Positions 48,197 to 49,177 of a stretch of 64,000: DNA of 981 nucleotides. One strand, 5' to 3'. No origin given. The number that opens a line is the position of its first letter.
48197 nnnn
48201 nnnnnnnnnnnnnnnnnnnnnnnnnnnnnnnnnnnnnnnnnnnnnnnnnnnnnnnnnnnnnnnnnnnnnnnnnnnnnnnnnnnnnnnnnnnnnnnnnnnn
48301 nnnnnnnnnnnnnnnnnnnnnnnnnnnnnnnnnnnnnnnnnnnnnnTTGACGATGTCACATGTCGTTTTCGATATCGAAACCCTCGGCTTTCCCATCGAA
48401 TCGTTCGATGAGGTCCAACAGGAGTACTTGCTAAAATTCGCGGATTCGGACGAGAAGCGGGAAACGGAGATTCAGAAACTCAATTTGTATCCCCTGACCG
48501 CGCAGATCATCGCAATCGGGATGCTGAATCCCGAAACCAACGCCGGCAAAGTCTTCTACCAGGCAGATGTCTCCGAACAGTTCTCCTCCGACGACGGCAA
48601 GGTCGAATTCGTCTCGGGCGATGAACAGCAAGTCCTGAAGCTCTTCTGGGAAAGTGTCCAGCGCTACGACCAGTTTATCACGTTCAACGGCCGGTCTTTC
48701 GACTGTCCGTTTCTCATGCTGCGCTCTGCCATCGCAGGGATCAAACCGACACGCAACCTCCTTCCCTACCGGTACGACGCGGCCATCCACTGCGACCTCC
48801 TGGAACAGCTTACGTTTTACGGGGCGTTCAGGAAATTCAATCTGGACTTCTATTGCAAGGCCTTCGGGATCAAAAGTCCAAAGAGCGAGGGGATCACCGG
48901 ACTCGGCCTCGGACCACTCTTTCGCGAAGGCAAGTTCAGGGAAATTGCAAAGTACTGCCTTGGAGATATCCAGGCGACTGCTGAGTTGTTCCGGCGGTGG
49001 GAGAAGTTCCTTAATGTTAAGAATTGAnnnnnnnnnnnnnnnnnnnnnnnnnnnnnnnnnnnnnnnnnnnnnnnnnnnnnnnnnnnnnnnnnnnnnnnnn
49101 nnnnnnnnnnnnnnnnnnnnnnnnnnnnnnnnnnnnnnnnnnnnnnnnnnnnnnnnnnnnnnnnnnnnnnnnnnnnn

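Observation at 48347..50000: Two adjacent 3'-5' exonuclease genes, the second fused to a WYL-like ligand-sensing domain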

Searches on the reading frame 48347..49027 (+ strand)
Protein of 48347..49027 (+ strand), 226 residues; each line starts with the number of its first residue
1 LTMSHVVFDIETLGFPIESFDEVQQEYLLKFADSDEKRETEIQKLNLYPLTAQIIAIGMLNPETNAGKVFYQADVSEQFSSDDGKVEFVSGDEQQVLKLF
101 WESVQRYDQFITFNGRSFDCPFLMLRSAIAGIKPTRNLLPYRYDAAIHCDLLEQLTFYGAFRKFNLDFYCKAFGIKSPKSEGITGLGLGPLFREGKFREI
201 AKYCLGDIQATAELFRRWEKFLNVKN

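Call 3: search_protein_families(library=pfam, proteins=[window:48347-49027:+], max_evalue=1)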
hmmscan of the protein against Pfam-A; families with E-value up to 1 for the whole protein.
window:48347-49027:+ (226 aa): 3 families
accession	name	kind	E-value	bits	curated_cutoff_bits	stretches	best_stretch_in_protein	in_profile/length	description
PF10108.15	DNA_pol_B_exo2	-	2.1e-18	67.2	24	1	88-221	32-176/213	Predicted 3'-5' exonuclease related to the exonuclease domain of PolB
PF13482.12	RNase_H_2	-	3.7e-09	37.2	22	1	91-217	42-163/165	RNase_H superfamily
PF03104.25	DNA_pol_B_exo1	-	0.00068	19.6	23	1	85-132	136-184/242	DNA polymerase family B, exonuclease domain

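Call 4: search_protein_families(library=ncbifam, proteins=[window:48347-49027:+], max_evalue=1)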
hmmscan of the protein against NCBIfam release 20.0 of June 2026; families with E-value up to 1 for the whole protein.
window:48347-49027:+ (226 aa): 4 families
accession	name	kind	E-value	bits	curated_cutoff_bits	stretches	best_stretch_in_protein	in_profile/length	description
NF004417.0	PRK05761.1-3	equivalog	2.2e-06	25.9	780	1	53-152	242-347/858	DNA-directed DNA polymerase I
NF004415.0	PRK05761.1-1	equivalog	4.9e-05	21.4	1289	1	69-162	268-366/883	DNA-directed DNA polymerase I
NF004419.0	PRK05761.1-5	equivalog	0.0014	16.7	1285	1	81-141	340-399/932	DNA-directed DNA polymerase I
NF009035.0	PRK12367.1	equivalog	0.08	12.1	266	1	33-77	169-213/249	short chain dehydrogenase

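Call 8: search_protein_families(library=padloc, proteins=[window:48347-49027:+], max_evalue=1)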
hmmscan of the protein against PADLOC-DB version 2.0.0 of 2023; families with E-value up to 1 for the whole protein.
window:48347-49027:+ (226 aa): 0 families

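Call 21: find_homologous_proteins(query=window:48353-49027:+)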
Query window:48353-49027:+ (224 aa): 7006 proteins with E <= 0.001 among 7108 candidates; the best 120 are listed.
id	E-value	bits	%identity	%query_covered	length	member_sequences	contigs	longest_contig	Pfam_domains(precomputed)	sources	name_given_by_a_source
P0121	8.2e-148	508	100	100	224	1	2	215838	PF13482.13,PF10108.16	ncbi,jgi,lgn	ncbi:MAG: ribonuclease H-like domain-containing protein [Bacteroidota bacterium]|jgi:DNA polymerase 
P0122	2.3e-144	497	97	100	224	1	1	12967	PF13482.13,PF10108.16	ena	-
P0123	3.1e-144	496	98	100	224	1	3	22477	PF13482.13,PF10108.16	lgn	-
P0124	1.1e-143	495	97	100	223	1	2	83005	PF13482.13,PF10108.16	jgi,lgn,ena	-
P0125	5.9e-142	489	96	100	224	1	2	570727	PF13482.13,PF10108.16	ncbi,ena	-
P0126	1.1e-133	462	87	100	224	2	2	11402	PF13482.13,PF10108.16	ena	-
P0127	5.8e-125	433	83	100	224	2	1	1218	PF13482.13,PF10108.16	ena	-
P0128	4.5e-122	424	81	100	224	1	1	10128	PF13482.13,PF10108.16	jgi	jgi:predicted PolB exonuclease-like 3'-5' exonuclease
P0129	2.3e-121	422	80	100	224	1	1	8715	PF13482.13,PF10108.16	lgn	-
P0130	2.7e-121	421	81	100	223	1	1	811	PF13482.13,PF10108.16,PF03104.26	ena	-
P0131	5.4e-121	420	80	100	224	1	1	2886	PF13482.13,PF10108.16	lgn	-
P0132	4.9e-120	417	80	99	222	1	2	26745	PF13482.13,PF10108.16,PF03104.26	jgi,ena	jgi:DNA polymerase elongation subunit (family B)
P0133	5.1e-120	417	79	100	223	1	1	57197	PF13482.13,PF10108.16,PF03104.26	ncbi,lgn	-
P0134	3.9e-119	414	78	100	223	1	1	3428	PF13482.13,PF10108.16,PF03104.26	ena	-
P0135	4.3e-119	414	78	100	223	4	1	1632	PF13482.13,PF10108.16,PF03104.26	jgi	jgi:predicted PolB exonuclease-like 3'-5' exonuclease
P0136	1.3e-117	409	78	100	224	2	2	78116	PF13482.13,PF10108.16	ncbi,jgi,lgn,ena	-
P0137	1.6e-117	409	76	100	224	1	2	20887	PF13482.13,PF10108.16,PF03104.26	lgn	-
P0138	2.4e-117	408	77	100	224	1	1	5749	PF13482.13,PF10108.16,PF03104.26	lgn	-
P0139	2.8e-117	408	77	100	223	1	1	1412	PF13482.13,PF10108.16,PF03104.26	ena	-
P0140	3.6e-117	408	78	99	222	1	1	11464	PF13482.13,PF10108.16,PF03104.26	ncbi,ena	-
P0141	4.0e-117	408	78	100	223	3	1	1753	PF13482.13,PF10108.16,PF03104.26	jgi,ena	-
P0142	9.6e-117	406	77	100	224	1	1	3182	PF13482.13,PF10108.16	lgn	-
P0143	1.6e-116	406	76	100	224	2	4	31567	PF13482.13,PF10108.16,PF03104.26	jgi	jgi:hypothetical protein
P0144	1.7e-116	406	79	100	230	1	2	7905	PF13482.13,PF10108.16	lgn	-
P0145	2.0e-116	405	76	100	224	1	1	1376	PF13482.13,PF10108.16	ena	-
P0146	9.2e-116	403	74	100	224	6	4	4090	PF13482.13,PF10108.16,PF03104.26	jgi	jgi:DNA polymerase elongation subunit (family B)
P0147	1.1e-115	403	76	100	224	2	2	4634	PF13482.13,PF10108.16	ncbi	-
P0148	2.3e-115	402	75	100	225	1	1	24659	PF13482.13,PF10108.16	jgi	-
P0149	4.5e-115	401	75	100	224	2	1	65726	PF13482.13,PF10108.16,PF03104.26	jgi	jgi:3'-5' exonuclease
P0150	7.4e-115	400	77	100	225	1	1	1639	PF13482.13,PF10108.16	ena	-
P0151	8.8e-115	400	75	100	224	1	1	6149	PF13482.13,PF10108.16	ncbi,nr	ncbi:MAG: ribonuclease H-like domain-containing protein [Ignavibacteriae bacterium]|nr:ribonuclease 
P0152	1.3e-114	400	75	100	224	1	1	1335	PF13482.13,PF10108.16,PF03104.26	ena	-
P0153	2.6e-114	399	74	100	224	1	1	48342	PF13482.13,PF10108.16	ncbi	-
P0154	2.6e-114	399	76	100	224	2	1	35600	PF13482.13,PF10108.16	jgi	jgi:predicted PolB exonuclease-like 3'-5' exonuclease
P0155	3.2e-114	398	74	99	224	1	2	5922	PF13482.13,PF10108.16,PF03104.26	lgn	-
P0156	3.5e-114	398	77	100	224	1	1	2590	PF13482.13,PF10108.16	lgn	-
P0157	3.6e-114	398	76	100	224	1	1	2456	PF13482.13,PF10108.16,PF03104.26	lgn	-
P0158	7.0e-114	397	75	100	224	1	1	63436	PF13482.13,PF10108.16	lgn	-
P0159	7.6e-114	397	73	100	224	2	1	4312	PF13482.13,PF10108.16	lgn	-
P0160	1.3e-113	396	74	100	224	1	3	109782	PF13482.13,PF10108.16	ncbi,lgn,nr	ncbi:MAG: ribonuclease H-like domain-containing protein [Ignavibacteriae bacterium]|nr:ribonuclease 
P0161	2.1e-113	396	75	100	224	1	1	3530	PF13482.13,PF10108.16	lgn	-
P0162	2.4e-113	395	75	100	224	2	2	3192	PF13482.13,PF10108.16,PF03104.26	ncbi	-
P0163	3.1e-113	395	76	100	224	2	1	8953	PF13482.13,PF10108.16,PF03104.26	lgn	-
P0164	3.4e-113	395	75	98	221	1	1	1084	PF13482.13,PF10108.16,PF03104.26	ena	-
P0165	6.3e-113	394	76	99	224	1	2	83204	PF13482.13,PF10108.16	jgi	jgi:DNA polymerase elongation subunit (family B)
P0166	8.3e-113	394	75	100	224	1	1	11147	PF13482.13,PF10108.16,PF03104.26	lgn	-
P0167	1.6e-112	393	74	100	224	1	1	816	PF13482.13,PF10108.16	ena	-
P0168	1.7e-112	393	74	100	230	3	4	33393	PF13482.13,PF10108.16,PF03104.26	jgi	-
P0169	2.0e-112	392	74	99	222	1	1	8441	PF13482.13,PF10108.16,PF03104.26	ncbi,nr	ncbi:MAG: ribonuclease H-like domain-containing protein [Bacteroidota bacterium]|nr:ribonuclease H-l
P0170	4.6e-112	391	76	100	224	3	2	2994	PF13482.13,PF10108.16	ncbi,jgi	-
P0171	5.5e-112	391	73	100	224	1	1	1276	PF13482.13,PF10108.16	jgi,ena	-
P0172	6.9e-112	391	74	100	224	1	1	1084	PF13482.13,PF10108.16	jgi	-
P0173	8.6e-112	390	74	100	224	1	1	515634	PF13482.13,PF10108.16,PF03104.26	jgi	jgi:DNA polymerase elongation subunit (family B)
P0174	2.3e-111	389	73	100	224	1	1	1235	PF13482.13,PF10108.16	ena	-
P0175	2.4e-111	389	72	100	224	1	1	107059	PF13482.13,PF10108.16,PF03104.26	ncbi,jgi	jgi:hypothetical protein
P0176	3.7e-111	388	72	99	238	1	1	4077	PF13482.13,PF10108.16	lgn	-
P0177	6.0e-111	388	73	100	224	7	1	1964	PF13482.13,PF10108.16,PF03104.26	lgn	-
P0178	6.2e-111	387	75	100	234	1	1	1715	PF13482.13,PF10108.16,PF03104.26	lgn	-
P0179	7.6e-111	387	71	100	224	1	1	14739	PF13482.13,PF10108.16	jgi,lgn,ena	-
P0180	8.3e-111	387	72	100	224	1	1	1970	PF13482.13,PF10108.16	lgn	-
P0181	1.1e-110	387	73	100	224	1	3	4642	PF13482.13,PF10108.16,PF03104.26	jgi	jgi:DNA polymerase elongation subunit (family B)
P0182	1.1e-110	387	73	100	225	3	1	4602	PF13482.13,PF10108.16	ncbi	-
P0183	1.2e-110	387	74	100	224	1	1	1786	PF13482.13,PF10108.16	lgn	-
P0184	1.3e-110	386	74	99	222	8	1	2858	PF13482.13,PF10108.16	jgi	jgi:hypothetical protein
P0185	1.6e-110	386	73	100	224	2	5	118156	PF13482.13,PF10108.16,PF03104.26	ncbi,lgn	-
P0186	2.4e-110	386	73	99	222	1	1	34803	PF13482.13,PF10108.16,PF03104.26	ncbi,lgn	-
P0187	2.6e-110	385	72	100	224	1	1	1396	PF13482.13,PF10108.16,PF03104.26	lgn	-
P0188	2.7e-110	385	73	100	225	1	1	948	PF13482.13,PF10108.16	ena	-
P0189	2.9e-110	385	71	100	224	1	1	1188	PF13482.13,PF10108.16,PF03104.26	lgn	-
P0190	3.0e-110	385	72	100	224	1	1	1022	PF13482.13,PF10108.16,PF03104.26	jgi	jgi:hypothetical protein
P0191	3.4e-110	385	75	100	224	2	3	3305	PF13482.13,PF10108.16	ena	-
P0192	4.1e-110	385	73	99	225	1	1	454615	PF13482.13,PF10108.16,PF03104.26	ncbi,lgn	-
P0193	4.7e-110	385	72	100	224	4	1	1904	PF13482.13,PF10108.16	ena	-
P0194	1.2e-109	383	71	100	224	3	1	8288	PF13482.13,PF10108.16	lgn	-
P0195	1.6e-109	383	72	100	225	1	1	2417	PF13482.13,PF10108.16,PF03104.26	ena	-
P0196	1.6e-109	383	72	99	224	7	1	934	PF13482.13,PF10108.16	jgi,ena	-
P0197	2.1e-109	383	71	100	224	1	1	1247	PF13482.13,PF10108.16,PF03104.26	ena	-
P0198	2.2e-109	382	73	100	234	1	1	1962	PF13482.13,PF10108.16,PF03104.26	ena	-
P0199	2.4e-109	382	73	99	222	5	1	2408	PF13482.13,PF10108.16,PF03104.26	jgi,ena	jgi:hypothetical protein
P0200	3.2e-109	382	72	100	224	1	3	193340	PF13482.13,PF10108.16,PF03104.26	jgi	-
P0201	4.0e-109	382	72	100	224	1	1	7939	PF13482.13,PF10108.16,PF03104.26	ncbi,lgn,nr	ncbi:MAG: 3'-5' exonuclease [Bacteroidetes bacterium]|nr:MAG: 3'-5' exonuclease [Bacteroidota bacter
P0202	4.2e-109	382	73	100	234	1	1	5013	PF13482.13,PF10108.16,PF03104.26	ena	-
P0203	4.8e-109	381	71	100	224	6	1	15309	PF13482.13,PF10108.16,PF03104.26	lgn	-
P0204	5.2e-109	381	72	100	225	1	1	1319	PF13482.13,PF10108.16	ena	-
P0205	8.0e-109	381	71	100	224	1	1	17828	PF13482.13,PF10108.16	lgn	-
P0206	8.1e-109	381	72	100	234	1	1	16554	PF13482.13,PF10108.16,PF03104.26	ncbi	-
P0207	8.4e-109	381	74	100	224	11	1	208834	PF13482.13,PF10108.16,PF03104.26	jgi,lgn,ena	-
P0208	8.8e-109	380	71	100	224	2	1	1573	PF13482.13,PF10108.16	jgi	jgi:DNA polymerase elongation subunit (family B)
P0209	9.3e-109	380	72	100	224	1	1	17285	PF13482.13,PF10108.16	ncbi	-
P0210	1.0e-108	380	71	100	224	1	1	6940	PF13482.13,PF10108.16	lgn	-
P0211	1.3e-108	380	71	100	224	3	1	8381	PF13482.13,PF10108.16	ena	-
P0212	1.4e-108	380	72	99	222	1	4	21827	PF13482.13,PF10108.16,PF03104.26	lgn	-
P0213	1.7e-108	380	71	100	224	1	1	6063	PF13482.13,PF10108.16,PF03104.26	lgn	-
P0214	1.8e-108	379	70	100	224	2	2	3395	PF13482.13,PF10108.16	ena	-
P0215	2.9e-108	379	71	100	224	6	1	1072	PF13482.13,PF10108.16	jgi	jgi:hypothetical protein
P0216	2.9e-108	379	70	99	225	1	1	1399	PF13482.13,PF10108.16,PF03104.26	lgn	-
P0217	2.9e-108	379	75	98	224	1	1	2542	PF13482.13,PF10108.16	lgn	-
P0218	2.9e-108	379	71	100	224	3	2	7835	PF13482.13,PF10108.16,PF03104.26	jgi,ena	-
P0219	3.4e-108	379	73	100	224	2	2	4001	PF13482.13,PF10108.16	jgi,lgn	jgi:DNA polymerase elongation subunit (family B)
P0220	3.7e-108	378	73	99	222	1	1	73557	PF13482.13,PF10108.16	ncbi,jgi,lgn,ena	-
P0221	4.1e-108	378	72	98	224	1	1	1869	PF13482.13,PF10108.16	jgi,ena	-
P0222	4.8e-108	378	70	100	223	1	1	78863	PF13482.13,PF10108.16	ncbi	-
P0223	5.2e-108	378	70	100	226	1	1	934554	PF13482.13,PF10108.16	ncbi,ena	-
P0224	6.5e-108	378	70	100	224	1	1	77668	PF13482.13,PF10108.16,PF03104.26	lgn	-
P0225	7.4e-108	377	71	100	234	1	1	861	PF13482.13,PF10108.16,PF03104.26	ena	-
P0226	7.5e-108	377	71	100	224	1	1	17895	PF13482.13,PF10108.16,PF03104.26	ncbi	-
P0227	7.8e-108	377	72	99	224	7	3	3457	PF13482.13,PF10108.16,PF03104.26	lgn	-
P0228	8.6e-108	377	70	100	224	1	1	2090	PF13482.13,PF10108.16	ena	-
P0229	9.3e-108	377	73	99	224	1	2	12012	PF13482.13,PF10108.16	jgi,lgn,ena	jgi:hypothetical protein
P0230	9.8e-108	377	72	100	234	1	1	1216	PF13482.13,PF10108.16,PF03104.26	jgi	jgi:hypothetical protein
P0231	1.0e-107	377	71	100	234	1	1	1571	PF13482.13,PF10108.16,PF03104.26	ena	-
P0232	1.4e-107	377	71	100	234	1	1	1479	PF13482.13,PF10108.16,PF03104.26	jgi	jgi:hypothetical protein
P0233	1.5e-107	376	74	98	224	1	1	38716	PF13482.13,PF10108.16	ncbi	-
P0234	1.6e-107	376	71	99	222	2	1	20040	PF13482.13,PF10108.16,PF03104.26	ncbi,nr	ncbi:MAG: ribonuclease H-like domain-containing protein [Ignavibacteriae bacterium]|nr:ribonuclease 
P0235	1.8e-107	376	74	98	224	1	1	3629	PF13482.13,PF10108.16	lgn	-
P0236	2.2e-107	376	71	100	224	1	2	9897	PF13482.13,PF10108.16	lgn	-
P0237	2.3e-107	376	71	99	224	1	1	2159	PF13482.13,PF10108.16,PF03104.26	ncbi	-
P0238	2.5e-107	376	71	100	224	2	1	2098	PF13482.13,PF10108.16,PF03104.26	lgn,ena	-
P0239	3.1e-107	375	69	100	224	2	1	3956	PF13482.13,PF10108.16,PF03104.26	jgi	jgi:DNA polymerase elongation subunit (family B)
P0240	3.2e-107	375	72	100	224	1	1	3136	PF13482.13,PF10108.16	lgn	-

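Call 35: search_solved_structures(query=window:48353-49024:+, max_evalue=1, show_alignments=2)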
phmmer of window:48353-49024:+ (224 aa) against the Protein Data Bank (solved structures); distinct sequences matched with E-value up to 1: 15.
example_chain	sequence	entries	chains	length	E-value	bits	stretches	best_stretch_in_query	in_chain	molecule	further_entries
5h12_A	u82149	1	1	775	0.0022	21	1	84-132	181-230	Deep Vent DNA Polymerase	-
3a2f_A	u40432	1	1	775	0.0035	20.4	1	83-212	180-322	DNA polymerase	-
4ahc_A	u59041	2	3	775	0.0046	20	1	83-212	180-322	DNA POLYMERASE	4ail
2jgu_A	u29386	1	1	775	0.013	18.5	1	84-133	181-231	DNA POLYMERASE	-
1s5j_A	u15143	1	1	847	0.014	18.4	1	69-171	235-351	DNA polymerase I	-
1qqc_A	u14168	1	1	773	0.076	16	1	84-131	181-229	DNA POLYMERASE II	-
1d5a_A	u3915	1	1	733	0.076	16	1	84-131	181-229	PROTEIN (DNA POLYMERASE)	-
6vrb_C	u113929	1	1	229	0.56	13.2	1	7-82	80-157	AcrVIA1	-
4flt_A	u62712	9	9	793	0.57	13.1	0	81-132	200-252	DNA polymerase 1 | Pyrococcus abyssi B family DNA polymerase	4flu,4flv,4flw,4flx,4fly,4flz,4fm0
9ne9_A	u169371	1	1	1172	0.68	12.9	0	86-134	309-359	DNA polymerase epsilon catalytic subunit A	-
4fm2_A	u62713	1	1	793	0.69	12.9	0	82-132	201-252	DNA polymerase 1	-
9f6k_A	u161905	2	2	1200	0.7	12.9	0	86-134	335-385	DNA polymerase epsilon catalytic subunit A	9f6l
9f6d_A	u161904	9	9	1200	0.83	12.6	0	86-134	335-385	DNA polymerase epsilon catalytic subunit A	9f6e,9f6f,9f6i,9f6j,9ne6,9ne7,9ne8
5oki_A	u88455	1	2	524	0.89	12.5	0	86-131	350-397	DNA polymerase epsilon catalytic subunit A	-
6s1c_A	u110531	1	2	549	0.96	12.4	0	86-131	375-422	DNA polymerase epsilon catalytic subunit A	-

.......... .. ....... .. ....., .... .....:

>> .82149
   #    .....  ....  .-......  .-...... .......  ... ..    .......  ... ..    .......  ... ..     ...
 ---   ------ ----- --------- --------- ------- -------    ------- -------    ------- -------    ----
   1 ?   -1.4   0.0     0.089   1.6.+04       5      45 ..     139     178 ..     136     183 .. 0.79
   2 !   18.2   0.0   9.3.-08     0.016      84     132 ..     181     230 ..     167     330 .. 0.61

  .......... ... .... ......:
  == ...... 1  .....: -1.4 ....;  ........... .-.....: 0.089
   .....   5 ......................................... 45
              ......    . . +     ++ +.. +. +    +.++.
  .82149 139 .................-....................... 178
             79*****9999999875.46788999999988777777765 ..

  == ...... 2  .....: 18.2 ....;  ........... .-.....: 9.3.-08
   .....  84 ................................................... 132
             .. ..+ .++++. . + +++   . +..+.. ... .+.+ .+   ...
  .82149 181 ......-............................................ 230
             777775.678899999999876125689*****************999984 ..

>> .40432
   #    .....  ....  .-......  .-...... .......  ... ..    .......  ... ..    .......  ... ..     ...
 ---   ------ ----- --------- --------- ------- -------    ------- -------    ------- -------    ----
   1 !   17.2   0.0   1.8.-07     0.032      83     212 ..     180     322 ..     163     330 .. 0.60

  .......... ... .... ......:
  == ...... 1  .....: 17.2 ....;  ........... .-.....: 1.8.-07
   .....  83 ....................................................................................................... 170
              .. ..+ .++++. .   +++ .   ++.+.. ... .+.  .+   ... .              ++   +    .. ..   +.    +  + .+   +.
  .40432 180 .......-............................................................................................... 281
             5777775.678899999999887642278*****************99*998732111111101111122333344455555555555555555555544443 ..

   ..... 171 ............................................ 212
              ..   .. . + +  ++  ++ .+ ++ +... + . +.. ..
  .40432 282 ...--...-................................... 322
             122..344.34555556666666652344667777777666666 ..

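Call 61: predict_structure(alignment_id=A3)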
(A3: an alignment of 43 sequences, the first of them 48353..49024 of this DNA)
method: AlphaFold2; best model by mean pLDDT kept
length: 224 residues; sequences in the alignment: 43
mean_pLDDT: 93.2   pTM: 0.90
mean pLDDT of the five models: 93.2, 92.6, 91.3, 90.2, 88.4
residues with pLDDT >= 90: 196; 70-90: 21; 50-70: 7; < 50: 0
segments of 3 or more residues with pLDDT < 50: none
pLDDT, mean of each block of 10 residues (from residue 1): 93 96 96 93 95 98 97 95 97 98 97 96 98 93 94 90 93 77 82 94 95 93 71
secondary structure, 60 per line:
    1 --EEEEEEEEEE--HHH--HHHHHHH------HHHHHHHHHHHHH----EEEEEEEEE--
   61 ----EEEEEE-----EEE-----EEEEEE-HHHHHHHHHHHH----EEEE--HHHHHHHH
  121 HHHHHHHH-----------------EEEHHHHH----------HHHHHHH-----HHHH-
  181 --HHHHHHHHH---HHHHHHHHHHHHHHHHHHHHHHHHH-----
elements in order: E3-12 H20-26 H33-45 E50-58 E65-70 E76-78 E84-89 H91-102 E107-110 H113-128 E146-148 H149-153 H164-170 H176-179 H183-191 H195-219

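Call 63: fold_search(model_id=the predicted structure, library=pdb)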
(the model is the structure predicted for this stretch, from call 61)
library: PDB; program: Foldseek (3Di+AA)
matches with E <= 10: 1124; with E <= 0.001: 156
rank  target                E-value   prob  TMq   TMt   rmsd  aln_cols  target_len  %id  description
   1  9f6i_A                8.1e-09  1.00  0.61  0.14   4.8       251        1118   19  Human DNA Polymerase epsilon bound to T-C mismatched DNA (Post-Insertion state) (released 2024-08-07)
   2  4ahc_A                1.0e-08  1.00  0.63  0.22   5.2       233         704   23  Crystal Structure of an Evolved Replicating DNA Polymerase (released 2012-03-07)
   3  8twa_E                1.0e-08  1.00  0.63  0.14   5.3       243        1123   18  Cryo-EM structure of S. cerevisiae Ctf18-RFC-PCNA-PolE-DNA complex (released 2024-09-04)
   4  8tw9_E                1.5e-08  1.00  0.62  0.14   5.4       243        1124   19  Cryo-EM structure of S. cerevisiae PolE-Ctf18-8-1-DNA (released 2024-09-04)
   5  8b6k_A                1.8e-08  1.00  0.58  0.14   4.9       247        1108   17  The crystal structure of M644G variant of DNA Pol Epsilon containing dCTP in the polymerase active site (released 2023-10-25)
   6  9b8r_E                2.2e-08  1.00  0.62  0.14   5.1       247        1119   18  Cryo-EM structure of S. cerevisiae PolE-core-DNA (released 2024-10-09)
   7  6s1c_E                2.4e-08  1.00  0.61  0.36   5.4       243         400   18  P3221 crystal form of the Ctf18-1-8/Pol2(1-528) complex (released 2020-07-08)
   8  4ptf_A                2.5e-08  1.00  0.59  0.14   4.8       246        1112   19  Ternary crystal structure of yeast DNA polymerase epsilon with template G (released 2014-04-30)
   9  5oki_A                2.5e-08  1.00  0.61  0.33   5.5       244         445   18  Crystal structure of the Ctf18-1-8 module from Ctf18-RFC in complex with a 63 kDa fragment of DNA Polymerase epsilon (released 2017-12-20)
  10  6wjv_A                2.5e-08  1.00  0.60  0.08   6.0       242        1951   18  Structure of the Saccharomyces cerevisiae polymerase epsilon holoenzyme (released 2020-07-08)
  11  8b76_B                2.7e-08  1.00  0.61  0.14   4.6       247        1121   18  The crystal structure of M644G variant of DNA Pol Epsilon containing dTTP in the polymerase active site (released 2023-11-01)
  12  9f6d_A                2.7e-08  1.00  0.61  0.14   4.9       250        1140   20  Human DNA polymerase epsilon bound to DNA and PCNA (open conformation) (released 2024-08-07)
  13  9ne9_A                3.0e-08  1.00  0.61  0.14   5.8       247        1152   21  Human polymerase epsilon bound to PCNA and DNA with a pre-existing mismatch in the blocked conformation I (released 2025-06-04)
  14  3a2f_A                3.4e-08  1.00  0.62  0.20   5.2       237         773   24  Crystal Structure of Pyrococcus furiosus DNA polymerase/PCNA monomer mutant complex (released 2009-11-03)
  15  8b76_A                3.4e-08  1.00  0.61  0.14   5.1       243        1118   19  The crystal structure of M644G variant of DNA Pol Epsilon containing dTTP in the polymerase active site (released 2023-11-01)
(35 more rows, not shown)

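Call 69: find_encoding_contigs(protein=P0223, flank=6000, max_places=1)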
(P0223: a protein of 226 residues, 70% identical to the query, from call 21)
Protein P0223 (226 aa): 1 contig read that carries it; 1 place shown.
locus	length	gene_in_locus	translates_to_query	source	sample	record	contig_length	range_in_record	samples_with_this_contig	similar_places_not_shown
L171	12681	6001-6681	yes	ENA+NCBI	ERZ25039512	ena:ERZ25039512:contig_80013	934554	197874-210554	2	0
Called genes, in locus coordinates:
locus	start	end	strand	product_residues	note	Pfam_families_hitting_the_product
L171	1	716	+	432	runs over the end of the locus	PF00994:MoCF_biosynth, PF18146:CinA_KH, PF02464:CinA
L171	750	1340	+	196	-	PF05635:23S_rRNA_IVP (weak)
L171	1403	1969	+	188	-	PF02834:LigT_PEase, PF10469:AKAP7_NLS (weak), PF13563:2_5_RNA_ligase2, PF02834:LigT_PEase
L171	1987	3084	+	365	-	PF00154:RecA_N, PF06745:ATPase (weak), PF08423:Rad51, PF27531:MT3502_N (weak), PF01637:ATPase_2 (faint), PF21096:RecA_C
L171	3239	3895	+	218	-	PF27462:RecX_N, PF21982:RecX_HTH1, PF02631:RecX_HTH2 (weak), PF21981:RecX_HTH3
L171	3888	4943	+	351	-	PF01594:AI-2E_transport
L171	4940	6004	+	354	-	PF01594:AI-2E_transport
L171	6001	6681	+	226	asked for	PF13482:RNase_H_2, PF10108:DNA_pol_B_exo2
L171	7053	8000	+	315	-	PF13793:Pribosyltran_N, PF00156:Pribosyltran, PF14572:Pribosyl_synth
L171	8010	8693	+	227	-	PF01386:Ribosomal_L25p, PF14693:Ribosomal_TL5_C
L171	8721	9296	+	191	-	PF01195:Pept_tRNA_hydro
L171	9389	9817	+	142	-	PF01250:Ribosomal_S6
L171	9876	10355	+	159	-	PF00436:SSB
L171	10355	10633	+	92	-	PF01084:Ribosomal_S18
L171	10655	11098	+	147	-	PF01281:Ribosomal_L9_N, PF03948:Ribosomal_L9_C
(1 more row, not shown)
